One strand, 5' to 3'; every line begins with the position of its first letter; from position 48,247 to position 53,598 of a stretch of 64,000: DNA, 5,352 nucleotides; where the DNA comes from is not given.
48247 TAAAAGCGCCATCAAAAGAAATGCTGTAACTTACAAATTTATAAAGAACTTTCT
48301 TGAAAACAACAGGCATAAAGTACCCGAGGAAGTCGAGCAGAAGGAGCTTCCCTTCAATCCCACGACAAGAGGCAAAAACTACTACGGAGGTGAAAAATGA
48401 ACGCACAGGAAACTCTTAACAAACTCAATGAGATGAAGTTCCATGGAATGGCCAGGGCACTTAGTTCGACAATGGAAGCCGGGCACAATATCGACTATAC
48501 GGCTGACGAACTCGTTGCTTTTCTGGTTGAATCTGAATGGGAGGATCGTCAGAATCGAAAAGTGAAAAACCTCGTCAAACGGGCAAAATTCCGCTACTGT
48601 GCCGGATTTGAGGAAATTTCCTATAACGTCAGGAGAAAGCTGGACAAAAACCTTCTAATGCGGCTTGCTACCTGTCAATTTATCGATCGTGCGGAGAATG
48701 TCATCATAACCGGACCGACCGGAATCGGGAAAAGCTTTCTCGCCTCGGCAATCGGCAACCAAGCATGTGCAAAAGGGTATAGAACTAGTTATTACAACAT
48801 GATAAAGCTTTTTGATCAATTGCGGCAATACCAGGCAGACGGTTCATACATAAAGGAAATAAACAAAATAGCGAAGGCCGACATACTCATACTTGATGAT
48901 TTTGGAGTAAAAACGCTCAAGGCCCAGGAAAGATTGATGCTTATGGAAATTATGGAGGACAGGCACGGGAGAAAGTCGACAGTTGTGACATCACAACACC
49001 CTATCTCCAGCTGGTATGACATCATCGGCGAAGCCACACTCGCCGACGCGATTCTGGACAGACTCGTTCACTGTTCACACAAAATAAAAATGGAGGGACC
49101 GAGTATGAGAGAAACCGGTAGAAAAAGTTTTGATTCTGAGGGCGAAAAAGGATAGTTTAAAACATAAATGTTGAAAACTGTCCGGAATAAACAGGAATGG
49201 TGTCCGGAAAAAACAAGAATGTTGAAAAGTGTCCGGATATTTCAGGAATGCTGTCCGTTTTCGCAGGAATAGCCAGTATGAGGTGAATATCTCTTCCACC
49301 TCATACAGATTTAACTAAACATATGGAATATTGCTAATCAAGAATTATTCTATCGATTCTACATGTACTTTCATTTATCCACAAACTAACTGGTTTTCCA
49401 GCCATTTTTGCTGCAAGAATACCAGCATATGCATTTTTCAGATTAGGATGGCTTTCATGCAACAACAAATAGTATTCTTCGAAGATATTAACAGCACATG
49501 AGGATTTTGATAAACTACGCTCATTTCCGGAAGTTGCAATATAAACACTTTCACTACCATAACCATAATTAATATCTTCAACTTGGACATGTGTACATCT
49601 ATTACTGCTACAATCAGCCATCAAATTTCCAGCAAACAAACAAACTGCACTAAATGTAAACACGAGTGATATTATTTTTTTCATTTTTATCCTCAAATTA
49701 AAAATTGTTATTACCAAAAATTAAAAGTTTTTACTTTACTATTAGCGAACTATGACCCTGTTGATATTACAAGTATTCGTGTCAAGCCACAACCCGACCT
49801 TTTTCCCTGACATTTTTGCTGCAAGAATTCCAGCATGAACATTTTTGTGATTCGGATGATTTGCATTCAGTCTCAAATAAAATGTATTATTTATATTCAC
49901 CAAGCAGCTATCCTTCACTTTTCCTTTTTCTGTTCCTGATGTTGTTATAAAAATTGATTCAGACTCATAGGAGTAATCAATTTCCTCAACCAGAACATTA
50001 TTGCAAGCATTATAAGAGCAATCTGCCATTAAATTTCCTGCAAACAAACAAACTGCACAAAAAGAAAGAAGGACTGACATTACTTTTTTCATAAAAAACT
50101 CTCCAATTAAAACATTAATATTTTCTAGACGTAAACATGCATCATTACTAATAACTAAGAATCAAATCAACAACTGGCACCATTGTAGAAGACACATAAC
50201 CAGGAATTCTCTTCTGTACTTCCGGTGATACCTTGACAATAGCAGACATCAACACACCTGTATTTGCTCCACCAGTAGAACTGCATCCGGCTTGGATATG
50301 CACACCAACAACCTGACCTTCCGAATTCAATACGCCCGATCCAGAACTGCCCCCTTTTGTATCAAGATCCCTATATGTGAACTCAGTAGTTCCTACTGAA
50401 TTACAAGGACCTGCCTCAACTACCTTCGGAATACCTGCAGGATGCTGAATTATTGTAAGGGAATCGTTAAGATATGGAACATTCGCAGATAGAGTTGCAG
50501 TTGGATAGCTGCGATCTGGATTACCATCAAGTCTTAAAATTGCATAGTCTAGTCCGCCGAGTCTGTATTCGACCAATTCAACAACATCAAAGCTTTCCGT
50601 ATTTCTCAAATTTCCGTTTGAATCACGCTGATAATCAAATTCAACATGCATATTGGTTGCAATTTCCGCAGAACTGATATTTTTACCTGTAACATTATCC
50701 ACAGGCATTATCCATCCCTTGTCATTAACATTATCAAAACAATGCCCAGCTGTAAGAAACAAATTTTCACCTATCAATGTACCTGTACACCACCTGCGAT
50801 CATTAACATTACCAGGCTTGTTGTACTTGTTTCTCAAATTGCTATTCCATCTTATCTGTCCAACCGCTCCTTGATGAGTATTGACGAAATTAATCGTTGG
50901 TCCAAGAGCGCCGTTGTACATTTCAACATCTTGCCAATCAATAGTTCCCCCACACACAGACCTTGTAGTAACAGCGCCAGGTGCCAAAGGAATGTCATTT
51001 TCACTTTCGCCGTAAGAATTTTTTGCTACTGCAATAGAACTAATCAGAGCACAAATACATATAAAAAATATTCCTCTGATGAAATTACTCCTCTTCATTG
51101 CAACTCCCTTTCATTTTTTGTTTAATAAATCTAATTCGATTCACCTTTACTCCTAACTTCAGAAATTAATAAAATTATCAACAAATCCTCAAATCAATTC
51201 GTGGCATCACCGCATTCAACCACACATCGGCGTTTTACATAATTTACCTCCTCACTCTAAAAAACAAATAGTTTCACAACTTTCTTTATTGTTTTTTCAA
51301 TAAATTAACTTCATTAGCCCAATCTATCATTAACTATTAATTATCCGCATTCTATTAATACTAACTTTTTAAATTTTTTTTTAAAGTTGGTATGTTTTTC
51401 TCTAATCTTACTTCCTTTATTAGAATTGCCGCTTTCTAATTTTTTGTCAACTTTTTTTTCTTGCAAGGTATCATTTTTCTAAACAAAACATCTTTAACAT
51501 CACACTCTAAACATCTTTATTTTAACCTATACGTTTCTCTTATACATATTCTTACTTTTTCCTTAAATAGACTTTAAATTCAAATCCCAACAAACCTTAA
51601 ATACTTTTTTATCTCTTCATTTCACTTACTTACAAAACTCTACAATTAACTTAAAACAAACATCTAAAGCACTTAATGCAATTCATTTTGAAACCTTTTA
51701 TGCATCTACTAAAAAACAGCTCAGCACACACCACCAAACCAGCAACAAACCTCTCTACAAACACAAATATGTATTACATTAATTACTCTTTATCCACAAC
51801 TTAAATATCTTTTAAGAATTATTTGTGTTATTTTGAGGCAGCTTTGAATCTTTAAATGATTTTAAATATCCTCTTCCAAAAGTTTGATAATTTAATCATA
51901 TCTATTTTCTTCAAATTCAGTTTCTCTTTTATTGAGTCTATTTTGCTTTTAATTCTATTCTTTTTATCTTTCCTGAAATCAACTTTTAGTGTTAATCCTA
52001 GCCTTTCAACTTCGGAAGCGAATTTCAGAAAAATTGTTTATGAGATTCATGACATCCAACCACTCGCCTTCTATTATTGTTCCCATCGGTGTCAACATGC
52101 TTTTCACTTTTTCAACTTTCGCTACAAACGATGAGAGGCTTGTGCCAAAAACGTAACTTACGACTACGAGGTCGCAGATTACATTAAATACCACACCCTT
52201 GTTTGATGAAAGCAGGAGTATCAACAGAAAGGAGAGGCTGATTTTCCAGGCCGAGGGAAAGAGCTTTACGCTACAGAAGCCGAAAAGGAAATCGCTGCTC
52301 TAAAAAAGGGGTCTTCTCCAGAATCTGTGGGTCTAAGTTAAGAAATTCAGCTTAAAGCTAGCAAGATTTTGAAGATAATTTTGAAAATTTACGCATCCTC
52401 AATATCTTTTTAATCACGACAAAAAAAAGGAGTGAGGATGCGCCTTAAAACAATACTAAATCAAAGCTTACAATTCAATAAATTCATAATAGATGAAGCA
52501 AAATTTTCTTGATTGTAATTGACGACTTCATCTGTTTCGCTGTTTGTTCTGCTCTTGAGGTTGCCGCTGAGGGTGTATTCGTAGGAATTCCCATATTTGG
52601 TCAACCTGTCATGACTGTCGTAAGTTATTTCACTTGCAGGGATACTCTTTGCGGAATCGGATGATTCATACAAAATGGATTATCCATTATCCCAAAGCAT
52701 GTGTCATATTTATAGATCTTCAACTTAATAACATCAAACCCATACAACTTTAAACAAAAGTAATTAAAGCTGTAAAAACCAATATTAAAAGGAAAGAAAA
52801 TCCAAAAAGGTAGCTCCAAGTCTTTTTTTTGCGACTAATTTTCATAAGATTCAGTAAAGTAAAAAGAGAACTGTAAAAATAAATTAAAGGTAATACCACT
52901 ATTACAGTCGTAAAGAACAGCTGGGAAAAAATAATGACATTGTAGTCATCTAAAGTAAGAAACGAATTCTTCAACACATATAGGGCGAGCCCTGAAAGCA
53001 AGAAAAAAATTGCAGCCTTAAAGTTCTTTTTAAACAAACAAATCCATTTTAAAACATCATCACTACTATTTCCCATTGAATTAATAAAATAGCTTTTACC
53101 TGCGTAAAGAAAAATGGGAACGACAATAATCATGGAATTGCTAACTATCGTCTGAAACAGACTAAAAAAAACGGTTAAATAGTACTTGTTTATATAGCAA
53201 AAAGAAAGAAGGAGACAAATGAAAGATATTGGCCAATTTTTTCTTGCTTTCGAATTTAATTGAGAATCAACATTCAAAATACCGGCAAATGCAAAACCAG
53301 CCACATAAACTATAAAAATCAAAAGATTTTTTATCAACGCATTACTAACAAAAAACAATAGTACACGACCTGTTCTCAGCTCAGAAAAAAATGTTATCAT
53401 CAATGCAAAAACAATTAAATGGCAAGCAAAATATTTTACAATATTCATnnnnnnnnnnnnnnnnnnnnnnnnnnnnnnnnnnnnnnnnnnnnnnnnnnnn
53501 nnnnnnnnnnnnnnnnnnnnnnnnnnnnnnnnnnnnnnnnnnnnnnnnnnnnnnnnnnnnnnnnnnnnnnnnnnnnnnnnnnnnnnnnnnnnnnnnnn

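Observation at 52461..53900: RHS C-terminal tip resembles an L,D-transpeptidase/Tlde1-like cell-wall toxin, with a membrane immunity candidate and an orphan rhs fragment downstream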

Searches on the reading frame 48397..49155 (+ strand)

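Call 37: search_protein_families(library=pfam, proteins=[window:48397-49155:+], max_evalue=0.001)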
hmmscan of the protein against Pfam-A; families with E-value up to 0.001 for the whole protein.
window:48397-49155:+ (252 aa): 6 families
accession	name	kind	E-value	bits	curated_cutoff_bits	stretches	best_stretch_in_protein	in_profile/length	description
PF01695.23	IstB_IS21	-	2.8e-67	227.1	24.1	1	9-241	2-234/238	IstB-like ATP binding protein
PF20720.3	nSTAND3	-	3.2e-06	27.3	27.2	1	96-143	14-61/155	Novel STAND NTPase 3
PF00308.24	Bac_DnaA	-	6.8e-05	23.5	23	1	100-199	35-136/162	Bacterial DnaA ATPAse domain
PF13191.12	AAA_16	-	0.00025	22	32.6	1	97-127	22-52/167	AAA ATPase domain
PF00004.35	AAA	-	0.00039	21.3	21.2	0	102-176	1-73/131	ATPase family associated with various cellular activities (AAA)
PF00158.32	Sigma54_activat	-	0.0008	19.6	20.2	0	94-144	17-67/168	Sigma-54 interaction domain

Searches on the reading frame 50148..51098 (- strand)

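Call 37: search_protein_families(library=pfam, proteins=[window:50148-51098:-], max_evalue=0.001)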
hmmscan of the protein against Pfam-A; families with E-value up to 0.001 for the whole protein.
window:50148-51098:- (316 aa): 4 families
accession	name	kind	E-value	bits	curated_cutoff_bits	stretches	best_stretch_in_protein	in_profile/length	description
PF13365.12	Trypsin_2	-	2.7e-18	67.5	27.6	1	104-266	1-144/144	Trypsin-like peptidase domain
PF00089.32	Trypsin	-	2e-08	34.8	20.6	1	72-140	2-63/220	Trypsin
PF00949.27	Peptidase_S7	-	7.2e-05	23.1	20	1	239-270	85-116/131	Peptidase S7, Flavivirus NS3 serine protease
PF01732.22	Mycop_pep_DUF31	-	0.00047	20.4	27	0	243-267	320-344/346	Mycoplasma peptidase (DUF31)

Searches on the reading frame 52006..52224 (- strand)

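Call 37: search_protein_families(library=pfam, proteins=[window:52006-52224:-], max_evalue=0.001)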
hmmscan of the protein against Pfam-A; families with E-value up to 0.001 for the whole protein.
window:52006-52224:- (72 aa): 1 family
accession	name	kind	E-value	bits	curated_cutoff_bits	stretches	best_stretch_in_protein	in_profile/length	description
PF01910.22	Thiamine_BP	-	1e-07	32.2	24.9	1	27-70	12-61/92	Thiamine-binding protein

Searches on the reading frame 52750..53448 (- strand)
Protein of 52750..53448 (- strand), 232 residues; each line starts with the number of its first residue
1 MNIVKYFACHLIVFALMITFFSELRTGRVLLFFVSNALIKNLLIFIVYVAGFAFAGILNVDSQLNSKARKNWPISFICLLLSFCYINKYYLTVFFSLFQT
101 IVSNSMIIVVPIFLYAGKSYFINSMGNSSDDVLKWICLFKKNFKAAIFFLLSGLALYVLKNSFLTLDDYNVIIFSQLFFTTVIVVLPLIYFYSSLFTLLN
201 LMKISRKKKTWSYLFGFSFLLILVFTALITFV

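Call 6: search_protein_families(library=pfam, proteins=[window:52753-53448:-], max_evalue=1)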
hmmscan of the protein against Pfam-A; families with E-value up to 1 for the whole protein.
seq(232 aa): 0 families

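Call 7: search_protein_families(library=ncbifam, proteins=[window:52753-53448:-], max_evalue=1)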
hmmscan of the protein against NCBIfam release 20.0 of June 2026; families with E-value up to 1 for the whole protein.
seq(232 aa): 1 family
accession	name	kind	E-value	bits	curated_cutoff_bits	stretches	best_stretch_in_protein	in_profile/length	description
NF053691.1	BamM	equivalog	0.16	10.9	315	1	141-179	185-221/376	BamM family beta-barrel-assembly machinery protein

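Call 22: find_homologous_proteins(query=window:52753-53448:-, max_evalue=0.01)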
Query seq(232 aa) (232 aa): 1 proteins with E <= 0.01 among 694 candidates.
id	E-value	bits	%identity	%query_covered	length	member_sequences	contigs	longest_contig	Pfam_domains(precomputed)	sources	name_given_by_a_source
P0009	2.3e-136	471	100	100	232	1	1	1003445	-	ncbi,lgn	-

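Call 24: find_encoding_contigs(protein=P0009, flank=10000, max_places=3)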
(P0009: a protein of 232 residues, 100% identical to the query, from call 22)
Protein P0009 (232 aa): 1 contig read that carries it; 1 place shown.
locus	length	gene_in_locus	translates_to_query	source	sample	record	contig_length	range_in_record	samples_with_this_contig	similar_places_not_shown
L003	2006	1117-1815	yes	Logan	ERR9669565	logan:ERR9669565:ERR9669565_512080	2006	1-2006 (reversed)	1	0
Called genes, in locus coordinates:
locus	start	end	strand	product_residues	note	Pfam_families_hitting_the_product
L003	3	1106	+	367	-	?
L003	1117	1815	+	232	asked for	-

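Call 87: predict_structure(protein=window:52750-53448:-)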
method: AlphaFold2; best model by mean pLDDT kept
length: 232 residues; sequences in the alignment: 1
mean_pLDDT: 54.7   pTM: 0.27
mean pLDDT of the five models: 54.7, 48.7, 46.6, 46.5, 46.3
residues with pLDDT >= 90: 0; 70-90: 16; 50-70: 133; < 50: 83
segments of 3 or more residues with pLDDT < 50: 1-3, 29-36, 56-61, 63-65, 67-69, 71-76, 81-115, 120-127
pLDDT, mean of each block of 10 residues (from residue 1): 53 63 53 48 57 50 47 46 41 45 39 48 48 51 58 61 58 60 63 72 63 68 66 54
secondary structure, 60 per line:
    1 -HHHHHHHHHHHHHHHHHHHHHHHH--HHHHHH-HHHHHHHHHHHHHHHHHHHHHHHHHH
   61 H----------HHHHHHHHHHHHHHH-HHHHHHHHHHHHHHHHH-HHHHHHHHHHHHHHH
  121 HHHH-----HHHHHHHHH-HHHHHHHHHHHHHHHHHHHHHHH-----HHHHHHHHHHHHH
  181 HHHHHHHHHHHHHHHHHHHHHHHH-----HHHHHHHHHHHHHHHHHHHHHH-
elements in order: H2-25 H28-33 H35-61 H72-86 H88-104 H106-124 H130-138 H140-162 H168-204 H210-231
